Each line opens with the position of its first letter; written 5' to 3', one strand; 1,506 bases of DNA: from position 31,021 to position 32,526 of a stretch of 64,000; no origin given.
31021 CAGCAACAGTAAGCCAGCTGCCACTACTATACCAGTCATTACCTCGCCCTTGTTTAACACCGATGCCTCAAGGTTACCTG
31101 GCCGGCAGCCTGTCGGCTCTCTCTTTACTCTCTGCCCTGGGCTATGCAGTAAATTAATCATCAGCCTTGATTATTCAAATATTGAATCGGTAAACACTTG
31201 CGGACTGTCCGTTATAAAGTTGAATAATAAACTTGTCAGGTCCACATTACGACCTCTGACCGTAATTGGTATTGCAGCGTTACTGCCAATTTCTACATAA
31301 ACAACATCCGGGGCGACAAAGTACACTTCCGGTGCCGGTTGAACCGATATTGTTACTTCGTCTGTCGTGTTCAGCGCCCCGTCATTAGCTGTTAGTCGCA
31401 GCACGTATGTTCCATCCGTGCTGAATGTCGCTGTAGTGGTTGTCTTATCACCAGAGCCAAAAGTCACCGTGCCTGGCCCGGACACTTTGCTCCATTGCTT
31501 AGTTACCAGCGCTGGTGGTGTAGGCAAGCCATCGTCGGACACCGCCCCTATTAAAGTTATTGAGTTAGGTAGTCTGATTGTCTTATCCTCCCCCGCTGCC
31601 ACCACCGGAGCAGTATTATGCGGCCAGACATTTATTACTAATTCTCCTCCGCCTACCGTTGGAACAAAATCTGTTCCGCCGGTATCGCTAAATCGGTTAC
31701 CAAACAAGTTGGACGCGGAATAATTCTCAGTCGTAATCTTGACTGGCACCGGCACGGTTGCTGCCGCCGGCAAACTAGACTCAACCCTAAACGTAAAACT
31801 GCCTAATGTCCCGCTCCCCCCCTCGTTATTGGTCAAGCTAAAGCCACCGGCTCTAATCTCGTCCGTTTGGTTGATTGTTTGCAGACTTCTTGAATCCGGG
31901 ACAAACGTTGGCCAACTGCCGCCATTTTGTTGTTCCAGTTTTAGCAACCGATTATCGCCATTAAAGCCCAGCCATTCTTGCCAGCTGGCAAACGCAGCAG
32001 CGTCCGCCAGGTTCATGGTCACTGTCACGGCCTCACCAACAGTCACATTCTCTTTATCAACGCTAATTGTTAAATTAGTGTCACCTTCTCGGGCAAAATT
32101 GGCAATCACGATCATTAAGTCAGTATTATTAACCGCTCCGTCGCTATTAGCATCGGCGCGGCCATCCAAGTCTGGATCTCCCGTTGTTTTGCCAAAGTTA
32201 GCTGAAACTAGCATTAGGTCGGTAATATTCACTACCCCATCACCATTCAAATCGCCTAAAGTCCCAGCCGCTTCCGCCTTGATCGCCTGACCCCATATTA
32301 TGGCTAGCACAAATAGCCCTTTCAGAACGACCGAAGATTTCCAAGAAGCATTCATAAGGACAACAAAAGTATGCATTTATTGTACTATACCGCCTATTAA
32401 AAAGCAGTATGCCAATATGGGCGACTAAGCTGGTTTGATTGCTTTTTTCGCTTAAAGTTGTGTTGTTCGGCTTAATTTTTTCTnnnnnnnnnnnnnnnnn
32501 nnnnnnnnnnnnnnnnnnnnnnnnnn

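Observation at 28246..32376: Tandem paralogous giant surface proteins combining dockerin, cohesin-like and repeated PKD-like Ig domains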

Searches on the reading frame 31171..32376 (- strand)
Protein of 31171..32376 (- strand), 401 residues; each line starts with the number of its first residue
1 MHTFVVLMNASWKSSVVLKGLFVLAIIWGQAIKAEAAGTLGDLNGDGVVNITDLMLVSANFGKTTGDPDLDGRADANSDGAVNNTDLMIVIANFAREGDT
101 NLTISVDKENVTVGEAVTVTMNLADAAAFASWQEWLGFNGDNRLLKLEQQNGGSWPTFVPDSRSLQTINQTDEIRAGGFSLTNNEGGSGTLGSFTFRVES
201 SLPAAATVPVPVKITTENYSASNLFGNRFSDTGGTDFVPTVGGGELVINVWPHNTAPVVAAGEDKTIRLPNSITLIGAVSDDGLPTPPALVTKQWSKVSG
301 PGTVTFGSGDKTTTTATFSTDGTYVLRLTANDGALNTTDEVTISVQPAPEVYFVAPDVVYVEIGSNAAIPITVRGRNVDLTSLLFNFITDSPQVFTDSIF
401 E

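Call 3: search_protein_families(library=pfam, proteins=[window:31171-32376:-], max_evalue=0.1)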
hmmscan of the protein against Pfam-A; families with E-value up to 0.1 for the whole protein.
window:31171-32376:- (401 aa): 4 families
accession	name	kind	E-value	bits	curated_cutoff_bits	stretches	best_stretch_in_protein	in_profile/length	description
PF00404.24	Dockerin_1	-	6.1e-12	46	22.9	1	40-93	1-55/57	Dockerin type I domain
PF22352.2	K319L-like_PKD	-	1.6e-11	44.5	27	1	261-345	1-84/84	K319L-like, PKD domain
PF00801.26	PKD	-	0.00023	21.5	23.5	1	291-345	30-80/80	PKD domain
PF18911.6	PKD_4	-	0.055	14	27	0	254-344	1-84/85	PKD domain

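Call 4: search_protein_families(library=ncbifam, proteins=[window:31171-32376:-], max_evalue=0.1)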
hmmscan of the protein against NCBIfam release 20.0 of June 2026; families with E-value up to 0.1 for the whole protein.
window:31171-32376:- (401 aa): 5 families
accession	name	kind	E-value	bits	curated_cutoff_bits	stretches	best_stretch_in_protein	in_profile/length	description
NF041578.1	betaarabinsidaseHypBA2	equivalog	6.2e-14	50.4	3200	1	271-356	1057-1143/1709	beta-L-arabinobiosidase HypBA2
NF038112.1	myxo_dep_M36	subfamily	1.5e-06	25.7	1500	1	248-350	1280-1380/1604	myxosortase-dependent M36 family metallopeptidase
NF041540.1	dockerin_GC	domain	7.9e-05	23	29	1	42-95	11-64/67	GC-type dockerin domain-anchored protein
NF049990.1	CellobisidaseCelK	equivalog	0.0014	16.9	1700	1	39-90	828-878/889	cellulose 1,4-beta-cellobiosidase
NF041520.1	flexitail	domain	0.02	15.7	40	0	44-76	39-72/107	flexitail domain-containing putative surface protein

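Call 6: search_solved_structures(query=window:31171-32376:-, max_evalue=1, show_alignments=3)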
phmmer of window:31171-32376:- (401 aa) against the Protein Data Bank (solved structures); distinct sequences matched with E-value up to 1: 132 (the best 60 are shown).
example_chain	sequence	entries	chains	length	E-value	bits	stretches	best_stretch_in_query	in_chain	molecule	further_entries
2y3n_B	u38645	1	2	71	1.2e-12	51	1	40-96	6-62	CELLULOSOMAL FAMILY-48 PROCESSIVE GLYCOSIDE HYDROLASE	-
1ohz_B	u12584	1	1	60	4.7e-06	29.3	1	40-91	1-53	ENDO-1,4-BETA-XYLANASE Y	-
6kg9_A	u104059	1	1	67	1.2e-05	27.9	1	39-93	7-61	And cellulose-binding endoglucanase family 9 CelL ortholog dockerin domain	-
2ccl_B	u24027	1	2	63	2.2e-05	27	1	40-91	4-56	ENDO-1,4-BETA-XYLANASE Y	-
6kge_D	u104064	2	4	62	3.1e-05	26.5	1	39-93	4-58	And cellulose-binding endoglucanase family 9 CelL ortholog dockerin domain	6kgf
6kgc_B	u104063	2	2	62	3.2e-05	26.5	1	39-93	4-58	And cellulose-binding endoglucanase family 9 CelL ortholog dockerin domain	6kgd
5k39_B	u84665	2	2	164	0.00016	24.2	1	46-94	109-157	Dockerin module from a protein of unknown function | Ig domain protein group 2 domain protein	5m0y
2yrl_A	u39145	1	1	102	0.00038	23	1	260-342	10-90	KIAA1837 protein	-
2mte_A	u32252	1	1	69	0.00047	22.7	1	40-100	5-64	Cellulose 1,4-beta-cellobiosidase (reducing end) CelS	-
1daq_A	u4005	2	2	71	0.00047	22.7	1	40-100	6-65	ENDOGLUCANASE SS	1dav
4fl4_A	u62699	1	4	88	0.00077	22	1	39-91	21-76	Glycoside hydrolase family 9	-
4u3s_B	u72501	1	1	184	0.0018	20.7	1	45-96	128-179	Cellulosomal scaffoldin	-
5lxv_B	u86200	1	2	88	0.0022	20.5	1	36-88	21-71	Carbohydrate-binding protein WP_009985128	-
2jnk_A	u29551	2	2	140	0.0048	19.4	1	39-87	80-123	Hyalurononglucosaminidase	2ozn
3u0k_A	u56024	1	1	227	0.0063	19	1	35-101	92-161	RCaMP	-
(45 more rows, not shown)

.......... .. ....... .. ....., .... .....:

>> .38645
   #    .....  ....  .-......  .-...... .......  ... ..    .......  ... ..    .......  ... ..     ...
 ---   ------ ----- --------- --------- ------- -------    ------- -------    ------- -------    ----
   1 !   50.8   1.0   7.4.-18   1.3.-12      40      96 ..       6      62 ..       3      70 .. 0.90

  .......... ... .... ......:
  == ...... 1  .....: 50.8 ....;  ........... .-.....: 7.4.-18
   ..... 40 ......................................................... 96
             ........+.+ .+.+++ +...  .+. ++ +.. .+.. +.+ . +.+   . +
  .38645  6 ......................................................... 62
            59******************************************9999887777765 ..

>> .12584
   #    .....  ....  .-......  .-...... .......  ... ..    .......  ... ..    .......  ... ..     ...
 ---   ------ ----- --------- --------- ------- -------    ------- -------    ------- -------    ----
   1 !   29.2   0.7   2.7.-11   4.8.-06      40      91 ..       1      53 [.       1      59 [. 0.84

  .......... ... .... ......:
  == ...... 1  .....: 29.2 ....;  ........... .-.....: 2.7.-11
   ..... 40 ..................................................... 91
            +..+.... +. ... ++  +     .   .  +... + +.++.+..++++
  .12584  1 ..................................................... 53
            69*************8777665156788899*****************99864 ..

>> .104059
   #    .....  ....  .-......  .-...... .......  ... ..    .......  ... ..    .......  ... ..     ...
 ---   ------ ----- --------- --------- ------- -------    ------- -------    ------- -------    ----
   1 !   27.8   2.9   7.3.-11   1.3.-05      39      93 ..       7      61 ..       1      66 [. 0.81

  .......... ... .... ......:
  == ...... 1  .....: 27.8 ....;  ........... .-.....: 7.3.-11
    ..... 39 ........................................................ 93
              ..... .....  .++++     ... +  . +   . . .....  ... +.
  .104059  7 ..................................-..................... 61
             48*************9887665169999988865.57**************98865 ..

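Call 15: find_encoding_contigs(protein=window:31171-32376:-, flank=10000, max_places=6)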
Protein window:31171-32376:- (401 aa): 22 contigs read that carry it; 6 places shown.
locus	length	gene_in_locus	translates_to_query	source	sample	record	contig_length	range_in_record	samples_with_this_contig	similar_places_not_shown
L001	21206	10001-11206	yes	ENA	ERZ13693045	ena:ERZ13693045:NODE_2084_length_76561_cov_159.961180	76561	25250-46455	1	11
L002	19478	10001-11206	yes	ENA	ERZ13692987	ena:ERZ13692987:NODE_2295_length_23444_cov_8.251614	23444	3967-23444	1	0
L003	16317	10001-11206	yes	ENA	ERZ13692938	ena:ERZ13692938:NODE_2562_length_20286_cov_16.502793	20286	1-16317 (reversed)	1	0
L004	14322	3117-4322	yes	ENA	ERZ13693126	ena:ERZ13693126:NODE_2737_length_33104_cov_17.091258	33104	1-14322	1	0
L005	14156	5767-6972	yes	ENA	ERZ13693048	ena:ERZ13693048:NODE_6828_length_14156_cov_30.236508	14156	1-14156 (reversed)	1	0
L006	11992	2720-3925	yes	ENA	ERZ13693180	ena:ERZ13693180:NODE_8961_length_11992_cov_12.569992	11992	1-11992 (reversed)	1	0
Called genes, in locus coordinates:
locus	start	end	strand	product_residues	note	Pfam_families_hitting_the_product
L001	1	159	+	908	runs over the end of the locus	PF00690:Cation_ATPase_N, PF00122:E1-E2_ATPase, PF00702:Hydrolase, PF13246:Cation_ATPase, PF08282:Hydrolase_3 (weak), PF00689:Cation_ATPase_C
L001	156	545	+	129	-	PF02021:UPF0102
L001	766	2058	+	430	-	PF08529:NusA_N, PF00575:S1, PF13184:KH_NusA_1st, PF00013:KH_1 (faint), PF26594:KH_NusA_2nd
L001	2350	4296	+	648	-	PF03030:H_PPase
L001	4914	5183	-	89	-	-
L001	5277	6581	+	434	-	PF05697:Trigger_N, PF00254:FKBP_C, PF05698:Trigger_C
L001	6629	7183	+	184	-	PF00293:NUDIX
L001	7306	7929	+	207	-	PF00574:CLP_protease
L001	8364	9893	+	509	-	PF12072:RNase_Y_N, PF00013:KH_1, PF22891:KH_PNO1_2nd (faint), PF08668:HDOD (faint), PF01966:HD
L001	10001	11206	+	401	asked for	PF00404:Dockerin_1, PF22352:K319L-like_PKD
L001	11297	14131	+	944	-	PF22352:K319L-like_PKD, PF17803:Cadherin_4, PF17892:Cadherin_5, PF17963:Big_9, PF22352:K319L-like_PKD (weak), PF17803:Cadherin_4, PF17892:Cadherin_5, PF17963:Big_9, +5 more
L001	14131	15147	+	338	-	-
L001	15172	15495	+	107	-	-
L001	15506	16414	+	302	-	PF01261:AP_endonuc_2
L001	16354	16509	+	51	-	-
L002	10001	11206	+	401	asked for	PF00404:Dockerin_1, PF22352:K319L-like_PKD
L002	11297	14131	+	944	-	PF22352:K319L-like_PKD, PF17803:Cadherin_4, PF17892:Cadherin_5, PF17963:Big_9, PF22352:K319L-like_PKD (weak), PF17803:Cadherin_4, PF17892:Cadherin_5, PF17963:Big_9, +5 more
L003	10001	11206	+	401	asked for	PF00404:Dockerin_1, PF22352:K319L-like_PKD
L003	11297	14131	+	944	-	PF22352:K319L-like_PKD, PF17803:Cadherin_4, PF17892:Cadherin_5, PF17963:Big_9, PF22352:K319L-like_PKD (weak), PF17803:Cadherin_4, PF17892:Cadherin_5, PF17963:Big_9, +5 more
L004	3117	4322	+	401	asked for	PF00404:Dockerin_1, PF22352:K319L-like_PKD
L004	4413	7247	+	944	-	PF22352:K319L-like_PKD, PF17803:Cadherin_4, PF17892:Cadherin_5, PF17963:Big_9, PF22352:K319L-like_PKD (weak), PF17803:Cadherin_4, PF17892:Cadherin_5, PF17963:Big_9, +5 more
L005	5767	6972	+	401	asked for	PF00404:Dockerin_1, PF22352:K319L-like_PKD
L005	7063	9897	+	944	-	PF22352:K319L-like_PKD, PF17803:Cadherin_4, PF17892:Cadherin_5, PF17963:Big_9, PF22352:K319L-like_PKD (weak), PF17803:Cadherin_4, PF17892:Cadherin_5, PF17963:Big_9, +5 more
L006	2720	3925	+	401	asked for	PF00404:Dockerin_1, PF22352:K319L-like_PKD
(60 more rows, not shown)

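Call 19: predict_structure(protein=window:31171-32376:-)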
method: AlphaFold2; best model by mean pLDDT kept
length: 401 residues; sequences in the alignment: 1
mean_pLDDT: 31.5   pTM: 0.29
mean pLDDT of the five models: 31.5, 30.4, 29.0, 28.7, 27.1
residues with pLDDT >= 90: 0; 70-90: 0; 50-70: 18; < 50: 383
segments of 3 or more residues with pLDDT < 50: 1-104, 124-192, 194-349, 351-401
pLDDT, mean of each block of 10 residues (from residue 1): 28 26 23 22 24 25 24 26 28 33 50 52 41 29 23 22 23 28 38 46 38 28 23 23 24 26 32 29 28 29 37 42 40 35 45 38 40 37 30 24 21
secondary structure, 60 per line:
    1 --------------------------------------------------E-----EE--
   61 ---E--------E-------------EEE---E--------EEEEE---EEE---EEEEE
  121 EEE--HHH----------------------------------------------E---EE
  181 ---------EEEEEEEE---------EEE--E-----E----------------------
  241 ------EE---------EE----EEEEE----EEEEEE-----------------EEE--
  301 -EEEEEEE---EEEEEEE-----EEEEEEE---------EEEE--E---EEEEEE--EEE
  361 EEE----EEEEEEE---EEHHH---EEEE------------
elements in order: E87-89 E102-106 E110-112 E116-123 E190-197 E207-209 E264-268 E273-278 E296-298 E302-308 E312-318 E324-330 E340-343 E350-355 E358-363 E368-374 E386-389

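Call 31: find_related_loci(query=A3, collection=genome_contigs, flank=10000)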
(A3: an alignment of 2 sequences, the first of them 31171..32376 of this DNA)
Query A3 (401 aa) in genome_contigs; peptide patterns used: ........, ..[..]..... (x = any residue, [..] = any of these).
600 stretches matched a pattern (row limit reached: there are more); 345 encode a relative of the query (tblastn E <= 1e-3); the best 80 are kept; 80 distinct loci.
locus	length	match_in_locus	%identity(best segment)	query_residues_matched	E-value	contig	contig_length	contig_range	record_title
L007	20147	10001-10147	57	41-94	9e-11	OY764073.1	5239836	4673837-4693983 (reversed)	MAG: Candidatus Poribacteria bacterium isolate c0dbee2e-4153-42cb-9392-5991059e4d04 genome assembly, chromosome: 1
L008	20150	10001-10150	55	42-96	2e-10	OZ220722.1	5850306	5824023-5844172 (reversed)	MAG: Candidatus Poribacteria bacterium isolate 09e4b887-e8cc-4912-b364-6afc626817b5 genome assembly, chromosome: 1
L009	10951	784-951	55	41-96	3e-10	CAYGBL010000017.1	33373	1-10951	MAG TPA_asm: uncultured Actinomycetota bacterium isolate ERP108616_co2_267 genome assembly, contig: NODE_1595_length_333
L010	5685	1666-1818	57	40-90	4e-10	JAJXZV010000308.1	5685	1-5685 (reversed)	MAG: Proteobacteria bacterium isolate BP7.bin73 NODE_30463_length_5685_cov_1.069449, whole genome shotgun sequence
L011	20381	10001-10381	35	11-125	5e-10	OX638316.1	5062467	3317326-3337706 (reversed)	MAG: uncultured Poribacteria bacterium isolate 19b3914e-8088-41bb-88ee-c15fb0df7e30 genome assembly, chromosome: 1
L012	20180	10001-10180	45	26-90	6e-10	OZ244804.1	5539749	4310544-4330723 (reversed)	MAG: Candidatus Poribacteria bacterium isolate 01d6ffbc-f1d2-4681-b35a-d9b575322fea genome assembly, chromosome: 1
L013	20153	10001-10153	52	42-97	4e-10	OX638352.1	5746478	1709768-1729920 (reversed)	MAG: uncultured Poribacteria bacterium isolate 319d9eaa-e5ea-4d6b-972a-5b23a2ce0867 genome assembly, chromosome: 1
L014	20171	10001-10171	47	40-96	1e-9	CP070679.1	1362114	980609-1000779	MAG: Candidatus Bathyarchaeota archaeon isolate bin695 chromosome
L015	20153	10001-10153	50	42-97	1e-9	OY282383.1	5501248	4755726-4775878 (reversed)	MAG: uncultured Poribacteria bacterium isolate 7c199f84-8048-4b63-b208-6e17c6421a0a genome assembly, chromosome: 1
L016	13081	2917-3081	50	41-101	3e-9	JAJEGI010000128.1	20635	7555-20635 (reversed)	MAG: Candidatus Poribacteria bacterium isolate p16x44bins.54 k141_914897, whole genome shotgun sequence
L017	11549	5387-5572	50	29-90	5e-9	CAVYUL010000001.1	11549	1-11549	MAG: Bryobacterales bacterium isolate MFD04752.bin.1.31 genome assembly, contig: contig_100982, whole genome shotgun seq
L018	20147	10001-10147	52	41-94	5e-9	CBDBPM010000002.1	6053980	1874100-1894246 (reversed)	MAG: Candidatus Poribacteria bacterium isolate 2ce76e30-9b7a-4682-b141-86baa08e5e2a genome assembly, contig: contig_2, w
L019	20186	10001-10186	51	29-95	7e-9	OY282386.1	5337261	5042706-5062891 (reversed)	MAG: Candidatus Poribacteria bacterium genome assembly, chromosome: 1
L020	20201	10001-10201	43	42-113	8e-9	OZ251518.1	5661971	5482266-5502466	MAG: Candidatus Poribacteria bacterium isolate 51d61e84-101f-473b-a9d4-7d02d52c7b93 genome assembly, chromosome: 1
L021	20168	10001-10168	51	34-94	9e-9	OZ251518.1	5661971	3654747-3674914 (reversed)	MAG: Candidatus Poribacteria bacterium isolate 51d61e84-101f-473b-a9d4-7d02d52c7b93 genome assembly, chromosome: 1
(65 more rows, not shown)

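Call 32: list_cluster_members(proteins=[window:31171-32376:-, P0002, window:27230-28246:-, window:26882-27205:-, window:32484-34013:-, window:35796-37100:-, window:40319-41611:-])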
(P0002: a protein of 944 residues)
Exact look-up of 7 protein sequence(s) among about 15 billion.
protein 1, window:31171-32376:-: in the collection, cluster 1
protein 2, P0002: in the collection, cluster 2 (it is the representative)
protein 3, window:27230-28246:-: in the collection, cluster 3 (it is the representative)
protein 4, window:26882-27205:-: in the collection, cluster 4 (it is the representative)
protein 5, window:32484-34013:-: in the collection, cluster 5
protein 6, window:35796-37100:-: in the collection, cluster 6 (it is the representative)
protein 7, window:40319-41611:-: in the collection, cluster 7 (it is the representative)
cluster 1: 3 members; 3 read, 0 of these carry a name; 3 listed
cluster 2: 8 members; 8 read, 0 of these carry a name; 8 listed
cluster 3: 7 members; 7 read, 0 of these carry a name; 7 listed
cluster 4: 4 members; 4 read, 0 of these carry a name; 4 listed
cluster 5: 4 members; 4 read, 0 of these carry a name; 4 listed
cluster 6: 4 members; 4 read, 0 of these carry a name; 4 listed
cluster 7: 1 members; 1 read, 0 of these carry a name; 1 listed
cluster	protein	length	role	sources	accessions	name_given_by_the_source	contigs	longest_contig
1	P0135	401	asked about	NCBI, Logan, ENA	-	-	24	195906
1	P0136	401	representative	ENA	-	-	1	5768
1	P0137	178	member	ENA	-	-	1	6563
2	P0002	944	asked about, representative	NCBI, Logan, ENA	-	-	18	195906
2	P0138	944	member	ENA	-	-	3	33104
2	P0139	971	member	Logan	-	-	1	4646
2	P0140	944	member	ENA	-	-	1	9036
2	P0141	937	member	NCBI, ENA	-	-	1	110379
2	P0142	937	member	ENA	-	-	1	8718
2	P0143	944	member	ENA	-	-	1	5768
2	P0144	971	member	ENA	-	-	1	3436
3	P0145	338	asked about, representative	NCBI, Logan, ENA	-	-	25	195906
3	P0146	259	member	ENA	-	-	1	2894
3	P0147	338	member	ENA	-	-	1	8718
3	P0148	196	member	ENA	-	-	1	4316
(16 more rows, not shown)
